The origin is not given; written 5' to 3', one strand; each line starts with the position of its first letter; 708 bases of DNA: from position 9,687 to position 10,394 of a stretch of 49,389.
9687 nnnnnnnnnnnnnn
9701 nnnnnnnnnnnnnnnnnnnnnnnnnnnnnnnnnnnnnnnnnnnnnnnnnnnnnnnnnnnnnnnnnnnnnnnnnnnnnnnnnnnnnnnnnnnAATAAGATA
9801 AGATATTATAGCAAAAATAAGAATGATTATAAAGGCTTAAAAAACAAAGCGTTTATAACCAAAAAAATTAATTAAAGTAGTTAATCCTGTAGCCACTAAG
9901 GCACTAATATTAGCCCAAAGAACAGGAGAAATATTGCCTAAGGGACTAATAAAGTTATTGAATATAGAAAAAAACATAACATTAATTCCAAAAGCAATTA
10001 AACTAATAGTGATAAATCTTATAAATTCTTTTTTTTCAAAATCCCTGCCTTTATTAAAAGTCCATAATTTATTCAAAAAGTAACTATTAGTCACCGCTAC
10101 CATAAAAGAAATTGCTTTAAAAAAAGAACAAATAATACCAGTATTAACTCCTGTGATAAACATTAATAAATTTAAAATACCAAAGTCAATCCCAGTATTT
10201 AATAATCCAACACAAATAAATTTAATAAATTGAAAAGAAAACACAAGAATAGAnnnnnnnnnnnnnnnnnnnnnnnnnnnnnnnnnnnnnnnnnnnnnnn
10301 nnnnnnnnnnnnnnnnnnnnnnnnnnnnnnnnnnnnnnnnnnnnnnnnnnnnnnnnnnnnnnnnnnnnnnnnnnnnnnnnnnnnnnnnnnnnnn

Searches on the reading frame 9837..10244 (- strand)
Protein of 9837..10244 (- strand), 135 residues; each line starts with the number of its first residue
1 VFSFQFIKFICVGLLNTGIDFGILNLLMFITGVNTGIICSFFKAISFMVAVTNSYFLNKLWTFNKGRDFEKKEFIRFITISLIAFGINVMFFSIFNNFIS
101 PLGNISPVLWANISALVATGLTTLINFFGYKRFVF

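Call 45: search_protein_families(library=pfam, proteins=[window:9837-10244:-], max_evalue=0.001)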
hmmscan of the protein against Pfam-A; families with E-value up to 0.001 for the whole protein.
window:9837-10244:- (135 aa): 1 family
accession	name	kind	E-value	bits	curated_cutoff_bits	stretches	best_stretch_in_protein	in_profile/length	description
PF04138.20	GtrA_DPMS_TM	-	1.3e-20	74.1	26.1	1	8-135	1-117/117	GtrA/DPMS, transmembrane domain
